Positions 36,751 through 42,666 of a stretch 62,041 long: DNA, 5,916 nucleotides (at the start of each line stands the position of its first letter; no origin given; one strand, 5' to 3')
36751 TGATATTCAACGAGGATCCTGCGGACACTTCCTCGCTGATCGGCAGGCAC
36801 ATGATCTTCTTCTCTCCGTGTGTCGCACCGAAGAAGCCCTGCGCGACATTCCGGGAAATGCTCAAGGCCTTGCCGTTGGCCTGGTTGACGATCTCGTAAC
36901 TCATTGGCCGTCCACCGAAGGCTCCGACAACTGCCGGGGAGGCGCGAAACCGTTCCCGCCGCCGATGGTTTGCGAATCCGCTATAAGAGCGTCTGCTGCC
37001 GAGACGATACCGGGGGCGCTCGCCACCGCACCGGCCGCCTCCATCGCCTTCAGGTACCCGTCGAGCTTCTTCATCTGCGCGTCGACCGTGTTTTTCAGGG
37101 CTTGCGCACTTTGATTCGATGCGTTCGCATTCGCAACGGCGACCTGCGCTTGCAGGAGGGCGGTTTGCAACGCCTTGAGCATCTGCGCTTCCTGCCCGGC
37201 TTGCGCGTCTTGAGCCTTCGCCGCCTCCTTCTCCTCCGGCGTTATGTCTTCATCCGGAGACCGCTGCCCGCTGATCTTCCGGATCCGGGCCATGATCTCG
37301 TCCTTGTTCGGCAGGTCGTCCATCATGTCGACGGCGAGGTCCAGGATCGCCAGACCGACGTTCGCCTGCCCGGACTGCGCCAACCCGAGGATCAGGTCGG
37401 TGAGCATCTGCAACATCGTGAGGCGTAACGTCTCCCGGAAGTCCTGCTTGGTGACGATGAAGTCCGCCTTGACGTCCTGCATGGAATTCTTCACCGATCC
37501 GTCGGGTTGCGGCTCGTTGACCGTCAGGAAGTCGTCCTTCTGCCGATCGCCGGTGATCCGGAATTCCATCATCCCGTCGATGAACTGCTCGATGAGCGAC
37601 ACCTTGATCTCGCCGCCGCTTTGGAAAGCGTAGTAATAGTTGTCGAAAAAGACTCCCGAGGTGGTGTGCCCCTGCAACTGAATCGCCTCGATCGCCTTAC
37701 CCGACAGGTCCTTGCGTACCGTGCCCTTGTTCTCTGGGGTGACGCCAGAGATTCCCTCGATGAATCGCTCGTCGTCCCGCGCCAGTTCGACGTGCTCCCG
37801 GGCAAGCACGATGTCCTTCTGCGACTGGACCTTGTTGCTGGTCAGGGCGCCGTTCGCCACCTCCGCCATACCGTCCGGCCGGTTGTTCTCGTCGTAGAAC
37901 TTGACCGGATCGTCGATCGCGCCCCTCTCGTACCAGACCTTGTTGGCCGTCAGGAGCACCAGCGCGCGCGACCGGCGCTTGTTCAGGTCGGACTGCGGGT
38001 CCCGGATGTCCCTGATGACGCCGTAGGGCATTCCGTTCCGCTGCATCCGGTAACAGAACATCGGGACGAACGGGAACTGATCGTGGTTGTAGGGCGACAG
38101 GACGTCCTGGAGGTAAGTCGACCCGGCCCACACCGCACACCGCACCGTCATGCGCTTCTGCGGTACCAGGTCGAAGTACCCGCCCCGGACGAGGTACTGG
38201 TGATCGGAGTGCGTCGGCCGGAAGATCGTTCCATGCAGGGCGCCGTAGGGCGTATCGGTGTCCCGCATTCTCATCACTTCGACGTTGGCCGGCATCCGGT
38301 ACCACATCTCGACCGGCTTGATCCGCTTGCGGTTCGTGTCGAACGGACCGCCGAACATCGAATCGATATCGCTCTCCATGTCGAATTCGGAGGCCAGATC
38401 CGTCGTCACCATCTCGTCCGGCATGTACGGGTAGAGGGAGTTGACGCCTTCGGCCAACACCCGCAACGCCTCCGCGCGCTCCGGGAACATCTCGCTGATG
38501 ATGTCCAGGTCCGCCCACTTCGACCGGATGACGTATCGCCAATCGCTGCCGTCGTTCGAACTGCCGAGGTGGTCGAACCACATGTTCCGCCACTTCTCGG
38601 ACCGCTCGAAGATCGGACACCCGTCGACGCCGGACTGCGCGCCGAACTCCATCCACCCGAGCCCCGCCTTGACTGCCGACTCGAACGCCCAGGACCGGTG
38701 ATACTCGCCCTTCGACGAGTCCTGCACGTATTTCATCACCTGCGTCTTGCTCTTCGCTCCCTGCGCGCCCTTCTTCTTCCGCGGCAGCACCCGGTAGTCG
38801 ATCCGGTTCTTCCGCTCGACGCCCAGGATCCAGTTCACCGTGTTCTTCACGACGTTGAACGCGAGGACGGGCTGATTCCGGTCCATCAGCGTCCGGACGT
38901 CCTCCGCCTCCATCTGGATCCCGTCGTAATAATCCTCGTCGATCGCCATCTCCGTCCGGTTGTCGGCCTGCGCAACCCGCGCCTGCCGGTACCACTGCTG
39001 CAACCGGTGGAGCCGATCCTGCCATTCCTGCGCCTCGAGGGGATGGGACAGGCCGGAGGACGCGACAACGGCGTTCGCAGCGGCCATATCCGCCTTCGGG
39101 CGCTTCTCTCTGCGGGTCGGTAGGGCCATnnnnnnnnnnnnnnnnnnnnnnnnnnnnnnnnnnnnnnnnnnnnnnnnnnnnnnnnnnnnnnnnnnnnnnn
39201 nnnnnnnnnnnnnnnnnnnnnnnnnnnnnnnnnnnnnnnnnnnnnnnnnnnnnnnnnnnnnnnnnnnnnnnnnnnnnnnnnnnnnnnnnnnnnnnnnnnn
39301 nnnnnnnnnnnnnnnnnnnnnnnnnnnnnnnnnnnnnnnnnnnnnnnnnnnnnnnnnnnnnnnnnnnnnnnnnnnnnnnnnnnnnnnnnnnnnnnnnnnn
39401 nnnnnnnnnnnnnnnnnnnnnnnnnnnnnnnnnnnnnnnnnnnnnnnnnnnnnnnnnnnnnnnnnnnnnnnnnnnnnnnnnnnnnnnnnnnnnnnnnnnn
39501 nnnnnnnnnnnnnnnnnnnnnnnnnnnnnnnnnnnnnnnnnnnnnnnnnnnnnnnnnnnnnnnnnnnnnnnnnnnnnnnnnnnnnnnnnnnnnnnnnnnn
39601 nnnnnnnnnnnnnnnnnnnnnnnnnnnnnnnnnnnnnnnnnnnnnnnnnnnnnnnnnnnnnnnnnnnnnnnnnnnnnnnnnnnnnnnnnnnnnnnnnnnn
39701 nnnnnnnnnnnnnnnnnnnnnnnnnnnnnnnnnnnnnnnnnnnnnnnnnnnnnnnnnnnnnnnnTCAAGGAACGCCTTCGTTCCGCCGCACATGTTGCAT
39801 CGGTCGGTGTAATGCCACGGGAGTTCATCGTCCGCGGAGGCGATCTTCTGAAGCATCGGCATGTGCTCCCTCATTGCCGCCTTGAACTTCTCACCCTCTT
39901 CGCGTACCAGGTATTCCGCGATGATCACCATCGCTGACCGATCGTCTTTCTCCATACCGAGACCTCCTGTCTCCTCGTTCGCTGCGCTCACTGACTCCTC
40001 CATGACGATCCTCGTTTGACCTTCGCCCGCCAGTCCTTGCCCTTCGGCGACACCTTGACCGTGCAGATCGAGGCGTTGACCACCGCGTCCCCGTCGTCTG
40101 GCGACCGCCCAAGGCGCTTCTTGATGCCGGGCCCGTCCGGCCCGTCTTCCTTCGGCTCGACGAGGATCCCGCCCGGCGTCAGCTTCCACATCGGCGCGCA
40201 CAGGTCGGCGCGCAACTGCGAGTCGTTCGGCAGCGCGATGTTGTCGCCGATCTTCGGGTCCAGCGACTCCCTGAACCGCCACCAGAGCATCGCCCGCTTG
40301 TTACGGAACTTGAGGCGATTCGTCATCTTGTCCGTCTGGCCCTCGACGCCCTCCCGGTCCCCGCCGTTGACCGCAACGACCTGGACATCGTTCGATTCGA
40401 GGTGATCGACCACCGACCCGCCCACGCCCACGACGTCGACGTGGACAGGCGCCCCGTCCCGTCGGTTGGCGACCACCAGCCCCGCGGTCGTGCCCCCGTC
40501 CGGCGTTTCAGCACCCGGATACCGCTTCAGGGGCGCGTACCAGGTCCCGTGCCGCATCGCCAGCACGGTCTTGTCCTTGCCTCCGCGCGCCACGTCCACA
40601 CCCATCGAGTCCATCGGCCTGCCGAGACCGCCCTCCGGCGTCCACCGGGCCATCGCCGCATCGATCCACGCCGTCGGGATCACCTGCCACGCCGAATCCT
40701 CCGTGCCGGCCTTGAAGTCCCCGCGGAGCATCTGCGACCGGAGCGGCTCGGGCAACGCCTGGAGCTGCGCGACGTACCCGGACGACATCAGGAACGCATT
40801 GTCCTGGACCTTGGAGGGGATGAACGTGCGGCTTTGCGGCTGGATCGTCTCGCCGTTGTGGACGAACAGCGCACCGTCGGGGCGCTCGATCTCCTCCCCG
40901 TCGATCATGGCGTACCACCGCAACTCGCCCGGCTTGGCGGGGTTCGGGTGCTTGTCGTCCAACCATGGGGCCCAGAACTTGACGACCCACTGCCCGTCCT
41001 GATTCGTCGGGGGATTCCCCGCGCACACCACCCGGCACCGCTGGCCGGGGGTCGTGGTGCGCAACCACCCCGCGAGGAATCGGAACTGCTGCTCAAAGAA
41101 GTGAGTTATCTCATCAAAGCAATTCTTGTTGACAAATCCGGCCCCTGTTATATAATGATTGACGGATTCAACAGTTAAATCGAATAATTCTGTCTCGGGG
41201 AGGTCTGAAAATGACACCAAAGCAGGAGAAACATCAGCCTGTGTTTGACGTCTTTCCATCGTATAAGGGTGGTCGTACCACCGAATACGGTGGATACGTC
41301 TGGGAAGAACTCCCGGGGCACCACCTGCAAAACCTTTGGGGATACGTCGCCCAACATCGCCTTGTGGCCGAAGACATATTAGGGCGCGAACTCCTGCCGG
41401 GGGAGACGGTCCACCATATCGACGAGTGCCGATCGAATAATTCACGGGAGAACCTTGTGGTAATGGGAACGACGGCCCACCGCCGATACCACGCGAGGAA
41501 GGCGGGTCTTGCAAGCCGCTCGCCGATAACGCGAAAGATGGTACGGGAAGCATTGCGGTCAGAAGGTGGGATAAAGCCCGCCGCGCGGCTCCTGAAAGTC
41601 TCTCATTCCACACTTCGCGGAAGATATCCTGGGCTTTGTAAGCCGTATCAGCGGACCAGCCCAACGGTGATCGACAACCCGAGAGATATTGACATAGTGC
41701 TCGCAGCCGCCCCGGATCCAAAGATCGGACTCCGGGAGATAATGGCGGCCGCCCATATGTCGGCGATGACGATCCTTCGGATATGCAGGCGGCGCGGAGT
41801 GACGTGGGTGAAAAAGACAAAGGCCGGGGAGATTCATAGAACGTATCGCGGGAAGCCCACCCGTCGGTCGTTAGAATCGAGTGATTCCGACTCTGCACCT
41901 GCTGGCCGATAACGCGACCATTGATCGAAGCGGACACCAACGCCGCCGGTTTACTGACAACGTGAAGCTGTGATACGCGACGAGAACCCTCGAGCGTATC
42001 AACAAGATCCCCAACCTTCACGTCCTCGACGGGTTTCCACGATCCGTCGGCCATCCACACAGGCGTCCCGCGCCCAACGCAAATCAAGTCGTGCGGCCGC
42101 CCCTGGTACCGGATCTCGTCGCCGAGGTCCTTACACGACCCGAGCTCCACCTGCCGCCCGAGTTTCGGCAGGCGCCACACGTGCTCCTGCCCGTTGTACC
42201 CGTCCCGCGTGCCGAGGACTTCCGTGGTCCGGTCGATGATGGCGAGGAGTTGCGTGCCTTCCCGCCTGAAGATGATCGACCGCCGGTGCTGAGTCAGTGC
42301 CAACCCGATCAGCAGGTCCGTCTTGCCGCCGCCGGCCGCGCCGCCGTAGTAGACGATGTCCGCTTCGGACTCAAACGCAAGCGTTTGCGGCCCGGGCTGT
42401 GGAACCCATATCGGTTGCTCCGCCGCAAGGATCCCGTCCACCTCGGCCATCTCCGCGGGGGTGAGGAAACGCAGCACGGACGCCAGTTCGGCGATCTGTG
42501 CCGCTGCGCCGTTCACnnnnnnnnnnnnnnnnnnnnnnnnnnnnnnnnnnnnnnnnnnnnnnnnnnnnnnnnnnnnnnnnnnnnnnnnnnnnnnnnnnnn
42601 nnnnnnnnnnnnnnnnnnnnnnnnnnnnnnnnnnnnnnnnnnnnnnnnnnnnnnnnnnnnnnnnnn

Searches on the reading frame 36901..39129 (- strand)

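Call 106: search_protein_families(library=phrogs, proteins=[window:36901-39129:-], max_evalue=0.00001)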
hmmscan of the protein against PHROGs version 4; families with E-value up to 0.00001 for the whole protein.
window:36901-39129:- (742 aa): 4 families
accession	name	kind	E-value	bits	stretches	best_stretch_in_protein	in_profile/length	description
phrog_156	-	head and packaging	2e-135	453.8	1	37-690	9-633/681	portal protein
phrog_18470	-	head and packaging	5e-17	62.8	1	55-222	36-205/232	portal protein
phrog_27974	-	head and packaging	3.6e-10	40.6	1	589-720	43-173/239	portal protein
phrog_24564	-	unknown function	1.2e-09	38.9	1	531-688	18-170/212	-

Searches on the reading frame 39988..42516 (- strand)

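Call 106: search_protein_families(library=phrogs, proteins=[window:39988-42516:-], max_evalue=0.00001)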
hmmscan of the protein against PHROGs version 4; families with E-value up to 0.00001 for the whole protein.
window:39988-42516:- (842 aa): 2 families
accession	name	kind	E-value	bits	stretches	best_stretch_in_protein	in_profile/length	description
phrog_979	-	head and packaging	3.5e-35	122.8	1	26-618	140-421/642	terminase large subunit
phrog_9526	-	head and packaging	2.8e-06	28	0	33-90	4-67/280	terminase large subunit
